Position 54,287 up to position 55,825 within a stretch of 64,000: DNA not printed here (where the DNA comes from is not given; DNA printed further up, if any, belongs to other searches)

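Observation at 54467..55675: CaiB-family CoA-transferase-like protein with circularly permuted (duplication-truncation type) segment order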

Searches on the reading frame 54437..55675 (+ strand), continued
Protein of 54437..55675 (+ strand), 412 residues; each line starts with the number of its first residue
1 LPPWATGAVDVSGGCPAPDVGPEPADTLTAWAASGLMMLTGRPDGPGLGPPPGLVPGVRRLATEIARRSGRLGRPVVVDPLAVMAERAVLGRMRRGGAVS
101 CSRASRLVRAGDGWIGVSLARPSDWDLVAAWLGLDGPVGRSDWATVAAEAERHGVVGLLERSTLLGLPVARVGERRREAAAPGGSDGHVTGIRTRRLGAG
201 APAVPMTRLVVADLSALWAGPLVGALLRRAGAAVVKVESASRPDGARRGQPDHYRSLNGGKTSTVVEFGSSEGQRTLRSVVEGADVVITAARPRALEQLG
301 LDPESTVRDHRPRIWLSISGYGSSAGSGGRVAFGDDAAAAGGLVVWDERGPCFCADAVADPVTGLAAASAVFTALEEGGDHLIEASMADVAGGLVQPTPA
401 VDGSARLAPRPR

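Call 22: find_encoding_contigs(protein=P0059, flank=6000, max_places=2)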
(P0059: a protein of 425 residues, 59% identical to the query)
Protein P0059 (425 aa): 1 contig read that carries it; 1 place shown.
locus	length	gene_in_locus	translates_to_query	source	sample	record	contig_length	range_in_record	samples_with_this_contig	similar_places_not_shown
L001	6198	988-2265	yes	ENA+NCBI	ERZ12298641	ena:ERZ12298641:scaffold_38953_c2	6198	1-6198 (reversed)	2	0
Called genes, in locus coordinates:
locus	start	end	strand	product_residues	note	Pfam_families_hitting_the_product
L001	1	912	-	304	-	?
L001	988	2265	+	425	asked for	PF02515:CoA_transf_3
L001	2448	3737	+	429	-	PF04909:Amidohydro_2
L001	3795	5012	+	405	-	PF02515:CoA_transf_3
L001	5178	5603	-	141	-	PF00011:HSP20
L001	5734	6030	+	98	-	PF00376:MerR, PF13411:MerR_1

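Call 23: find_encoding_contigs(protein=P0102, flank=8000, max_places=1)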
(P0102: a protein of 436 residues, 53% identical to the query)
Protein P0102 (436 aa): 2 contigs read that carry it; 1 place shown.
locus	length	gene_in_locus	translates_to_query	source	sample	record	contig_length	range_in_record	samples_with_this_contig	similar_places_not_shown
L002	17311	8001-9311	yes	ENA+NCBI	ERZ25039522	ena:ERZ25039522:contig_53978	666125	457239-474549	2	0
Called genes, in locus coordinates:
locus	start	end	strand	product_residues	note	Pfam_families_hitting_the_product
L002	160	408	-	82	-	PF10103:Zincin_2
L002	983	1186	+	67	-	-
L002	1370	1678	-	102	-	PF13490:zf-HC2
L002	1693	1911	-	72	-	PF08281:Sigma70_r4_2, PF04545:Sigma70_r4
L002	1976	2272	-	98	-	PF04542:Sigma70_r2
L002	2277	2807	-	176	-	PF01638:HxlR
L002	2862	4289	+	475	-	PF07690:MFS_1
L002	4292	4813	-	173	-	PF07681:DoxX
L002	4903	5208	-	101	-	-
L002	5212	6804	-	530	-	PF00501:AMP-binding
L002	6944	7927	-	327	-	PF00378:ECH_1, PF16113:ECH_2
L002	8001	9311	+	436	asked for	PF02515:CoA_transf_3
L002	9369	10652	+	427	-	PF04909:Amidohydro_2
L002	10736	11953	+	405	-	PF02515:CoA_transf_3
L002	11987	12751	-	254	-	PF00106:adh_short, PF01370:Epimerase (faint), PF08659:KR (faint), PF13561:adh_short_C2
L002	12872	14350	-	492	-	PF07690:MFS_1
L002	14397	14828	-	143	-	-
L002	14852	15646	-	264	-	PF11716:MDMPI_N, PF12867:DinB_2 (weak)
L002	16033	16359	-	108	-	PF00440:TetR_N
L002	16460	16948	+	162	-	PF08837:DUF1810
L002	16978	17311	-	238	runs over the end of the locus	-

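Call 24: find_encoding_contigs(protein=P0095, flank=8000, max_places=1)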
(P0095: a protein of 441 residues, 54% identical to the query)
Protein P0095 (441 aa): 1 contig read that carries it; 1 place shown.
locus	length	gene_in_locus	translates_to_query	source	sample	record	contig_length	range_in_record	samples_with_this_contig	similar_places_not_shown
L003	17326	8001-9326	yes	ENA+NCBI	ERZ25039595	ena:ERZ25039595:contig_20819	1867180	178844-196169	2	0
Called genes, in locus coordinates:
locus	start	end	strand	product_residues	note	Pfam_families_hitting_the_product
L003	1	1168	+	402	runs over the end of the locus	PF00067:p450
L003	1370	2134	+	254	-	PF00106:adh_short, PF01370:Epimerase (weak), PF08659:KR (weak), PF13561:adh_short_C2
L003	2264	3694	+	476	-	-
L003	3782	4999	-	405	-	PF02515:CoA_transf_3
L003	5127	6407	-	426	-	PF04909:Amidohydro_2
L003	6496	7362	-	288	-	PF00106:adh_short, PF13561:adh_short_C2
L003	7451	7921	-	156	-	PF01575:MaoC_dehydratas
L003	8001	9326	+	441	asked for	PF02515:CoA_transf_3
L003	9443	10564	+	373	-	PF08240:ADH_N, PF00107:ADH_zinc_N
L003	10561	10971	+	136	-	PF03061:4HBT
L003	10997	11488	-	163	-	PF13577:SnoaL_4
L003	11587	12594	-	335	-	PF00296:Bac_luciferase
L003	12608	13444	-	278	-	-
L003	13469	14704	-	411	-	PF02515:CoA_transf_3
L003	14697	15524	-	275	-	PF00378:ECH_1, PF16113:ECH_2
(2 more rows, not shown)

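Call 25: find_encoding_contigs(protein=P0017, flank=8000, max_places=1)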
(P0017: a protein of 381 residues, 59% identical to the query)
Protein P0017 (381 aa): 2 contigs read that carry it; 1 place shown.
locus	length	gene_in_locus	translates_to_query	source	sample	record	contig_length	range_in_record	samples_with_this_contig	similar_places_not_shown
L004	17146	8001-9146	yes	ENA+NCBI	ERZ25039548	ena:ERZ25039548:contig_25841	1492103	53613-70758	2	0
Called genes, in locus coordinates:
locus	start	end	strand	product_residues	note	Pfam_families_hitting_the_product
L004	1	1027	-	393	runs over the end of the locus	PF02515:CoA_transf_3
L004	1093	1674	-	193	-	PF00378:ECH_1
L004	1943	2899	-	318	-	PF02770:Acyl-CoA_dh_M, PF00441:Acyl-CoA_dh_1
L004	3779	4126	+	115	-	PF00441:Acyl-CoA_dh_1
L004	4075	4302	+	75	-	PF00441:Acyl-CoA_dh_1 (weak)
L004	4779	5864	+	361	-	PF00501:AMP-binding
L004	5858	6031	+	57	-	-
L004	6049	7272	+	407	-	PF00296:Bac_luciferase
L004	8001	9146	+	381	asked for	PF02515:CoA_transf_3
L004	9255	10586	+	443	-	PF04909:Amidohydro_2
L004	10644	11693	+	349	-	PF02515:CoA_transf_3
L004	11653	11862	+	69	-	-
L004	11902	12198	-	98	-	PF00067:p450 (weak)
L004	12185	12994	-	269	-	PF00067:p450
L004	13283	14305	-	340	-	PF01636:APH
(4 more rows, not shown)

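Call 38: find_related_loci(query=A1, collection=genome_contigs, flank=6000)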
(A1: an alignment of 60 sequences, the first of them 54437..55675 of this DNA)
Query A1 (412 aa) in genome_contigs; peptide patterns used: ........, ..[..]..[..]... (x = any residue, [..] = any of these).
599 stretches matched a pattern (row limit reached: there are more); 398 encode a relative of the query (tblastn E <= 1e-3); the best 80 are kept; 80 distinct loci.
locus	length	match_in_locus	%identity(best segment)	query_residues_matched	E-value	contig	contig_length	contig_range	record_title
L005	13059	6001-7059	68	30-387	5e-121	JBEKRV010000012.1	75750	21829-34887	MAG: Acidimicrobiales bacterium isolate SPRUCE 519 SPRUCE_519_12, whole genome shotgun sequence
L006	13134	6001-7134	56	35-412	2e-116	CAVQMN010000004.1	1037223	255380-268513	MAG: uncultured Acidimicrobiales bacterium isolate MFD00082.bin.1.127 genome assembly, contig: contig_13672, whole genom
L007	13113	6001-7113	64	21-394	1e-112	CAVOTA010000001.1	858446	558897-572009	MAG: uncultured Acidimicrobiales bacterium isolate MFD00082.bin.3.65 genome assembly, contig: contig_12986, whole genome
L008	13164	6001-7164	57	3-395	5e-109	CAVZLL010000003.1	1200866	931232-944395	MAG: uncultured Acidimicrobiaceae bacterium isolate MFD02248.bin.1.43 genome assembly, contig: contig_28640, whole genom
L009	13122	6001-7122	53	34-397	5e-107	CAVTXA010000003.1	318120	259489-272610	MAG: uncultured Acidimicrobiaceae bacterium isolate MFD09671.bin.1.197 genome assembly, contig: contig_37366, whole geno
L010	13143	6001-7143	55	26-403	8e-107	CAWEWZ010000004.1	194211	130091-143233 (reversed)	MAG: uncultured Acidimicrobiaceae bacterium isolate MFD05502.bin.2.144 genome assembly, contig: contig_37793, whole geno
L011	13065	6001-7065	58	40-391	6e-104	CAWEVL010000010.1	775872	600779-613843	MAG: uncultured Acidimicrobiaceae bacterium isolate MFD05521.bin.2.175 genome assembly, contig: contig_31294, whole geno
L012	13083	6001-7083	57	34-391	1e-100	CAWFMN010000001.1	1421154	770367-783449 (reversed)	MAG: uncultured Acidimicrobiaceae bacterium isolate MFD06526.bin.3.100 genome assembly, contig: contig_1170, whole genom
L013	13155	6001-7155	55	31-402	2e-94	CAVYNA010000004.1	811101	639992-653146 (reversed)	MAG: uncultured Acidimicrobiaceae bacterium isolate MFD05705.bin.2.66 genome assembly, contig: contig_54453, whole genom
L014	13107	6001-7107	49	27-398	4e-92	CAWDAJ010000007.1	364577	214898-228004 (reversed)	MAG: uncultured Acidimicrobiaceae bacterium isolate MFD01721.bin.1.254 genome assembly, contig: contig_14829, whole geno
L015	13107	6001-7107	51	28-412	6e-92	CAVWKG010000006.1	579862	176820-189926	MAG: uncultured Acidimicrobiaceae bacterium isolate MFD00731.bin.1.113 genome assembly, contig: contig_4294, whole genom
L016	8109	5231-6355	50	28-404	4e-87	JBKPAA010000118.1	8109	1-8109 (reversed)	MAG: Actinomycetota bacterium isolate GB_HAYS_MAG_00020 GB_HAYS_000000617503, whole genome shotgun sequence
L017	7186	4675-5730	49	28-409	2e-86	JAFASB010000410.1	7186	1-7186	MAG: Acidimicrobiia bacterium isolate CP_BM_ER_R8_7 BM_ER_R8_k147_837665, whole genome shotgun sequence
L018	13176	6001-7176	46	14-412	4e-85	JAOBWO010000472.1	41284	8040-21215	MAG: Acidimicrobiales bacterium isolate RYN_39 scaffold_869590, whole genome shotgun sequence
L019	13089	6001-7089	51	31-412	2e-84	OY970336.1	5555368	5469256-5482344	MAG: uncultured Acidimicrobiaceae bacterium isolate MFD05502.bin.2.18 genome assembly, chromosome: 1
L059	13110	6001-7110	39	30-402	1e-65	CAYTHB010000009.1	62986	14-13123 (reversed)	MAG TPA_asm: uncultured Sterolibacterium sp. isolate SRP263991_co5_58 genome assembly, contig: NODE_1051_length_62986_co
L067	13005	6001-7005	43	45-406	8e-63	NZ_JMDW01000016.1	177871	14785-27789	Mycolicibacterium neoaurum ATCC 25795 contig_16, whole genome shotgun sequence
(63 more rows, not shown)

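Call 57: search_protein_families(library=pfam, proteins=[L067:352-1869:+, L067:2885-3373:+, L067:3398-4360:+, L067:4308-5657:+, L067:5962-7107:+, L067:7101-8405:+, L067:8380-10083:+, L067:10722-11723:-, L067:11727-12908:-], max_evalue=0.001)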
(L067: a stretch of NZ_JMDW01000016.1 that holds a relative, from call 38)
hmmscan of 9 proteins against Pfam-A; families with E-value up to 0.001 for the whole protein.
L067:352-1869:+ (505 aa): 2 families
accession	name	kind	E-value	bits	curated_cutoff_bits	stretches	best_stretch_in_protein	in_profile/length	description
PF00501.34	AMP-binding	-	2.8e-65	221.1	29.9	1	4-359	2-377/384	AMP-binding enzyme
PF13193.12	AMP-binding_C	-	9.3e-18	65.4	24.5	1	416-494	1-76/76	AMP-binding enzyme C-terminal domain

L067:2885-3373:+ (162 aa): 0 families

L067:3398-4360:+ (320 aa): 3 families
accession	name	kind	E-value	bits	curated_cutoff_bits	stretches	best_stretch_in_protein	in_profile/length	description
PF17765.7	MLTR_LBD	-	6.7e-55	186.1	26.3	1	149-310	1-167/168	MmyB-like transcription regulator ligand binding domain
PF13560.12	HTH_31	-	1.6e-13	51.1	27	1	51-130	1-64/64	Helix-turn-helix domain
PF01381.28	HTH_3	-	2.6e-07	31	23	1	80-123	9-51/55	Helix-turn-helix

L067:4308-5657:+ (449 aa): 2 families
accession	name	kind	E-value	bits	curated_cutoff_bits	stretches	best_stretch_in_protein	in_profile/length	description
PF07690.21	MFS_1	-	7.8e-22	78.1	33.4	2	39-321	1-283/347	Major Facilitator Superfamily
PF05977.19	MFS_3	-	4.7e-06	25.8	27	1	34-326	10-304/524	Transmembrane secretion effector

L067:5962-7107:+ (381 aa): 1 family
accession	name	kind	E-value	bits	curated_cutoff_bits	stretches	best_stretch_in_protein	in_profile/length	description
PF02515.22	CoA_transf_3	-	1.9e-35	123.1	23.3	1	159-336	5-199/366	CoA-transferase family III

L067:7101-8405:+ (434 aa): 1 family
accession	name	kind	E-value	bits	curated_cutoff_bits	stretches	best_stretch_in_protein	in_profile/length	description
PF07969.17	Amidohydro_3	-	1.9e-35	123.7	29.7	1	36-431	1-472/472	Amidohydrolase family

L067:8380-10083:+ (567 aa): 2 families
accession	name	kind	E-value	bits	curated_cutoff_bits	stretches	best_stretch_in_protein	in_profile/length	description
PF01276.26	OKR_DC_1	-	1.5e-50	172.6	27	1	88-387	2-322/417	Orn/Lys/Arg decarboxylase, major domain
PF03711.20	OKR_DC_1_C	-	9e-14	52.3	24.2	1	489-544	52-110/132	Orn/Lys/Arg decarboxylase, C-terminal domain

L067:10722-11723:- (333 aa): 5 families
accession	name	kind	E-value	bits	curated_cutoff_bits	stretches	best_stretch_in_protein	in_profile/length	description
PF07859.19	Abhydrolase_3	-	8.6e-64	215.6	25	1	84-282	1-208/210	alpha/beta hydrolase fold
PF20434.5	BD-FAE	-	2.8e-19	69.9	26.8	1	71-173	3-111/215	BD-FAE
PF00135.34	COesterase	-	2.1e-11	43.9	27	1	71-179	90-211/515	Carboxylesterase family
PF00326.27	Peptidase_S9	-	1.9e-05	24.7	22.6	1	132-170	45-83/213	Prolyl oligopeptidase family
PF05448.18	AXE1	-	0.00011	21.5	21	1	134-180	159-205/321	Acetyl xylan esterase (AXE1)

L067:11727-12908:- (393 aa): 3 families
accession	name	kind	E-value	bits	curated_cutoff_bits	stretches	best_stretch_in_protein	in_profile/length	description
PF02770.24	Acyl-CoA_dh_M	-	6.2e-17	62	33.3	1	133-227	1-97/97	Acyl-CoA dehydrogenase, middle domain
PF00441.29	Acyl-CoA_dh_1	-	8e-16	59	22.4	1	239-384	1-150/150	Acyl-CoA dehydrogenase, C-terminal domain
PF02771.21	Acyl-CoA_dh_N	-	1.1e-06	29.4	22.9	1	39-129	20-113/113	Acyl-CoA dehydrogenase, N-terminal domain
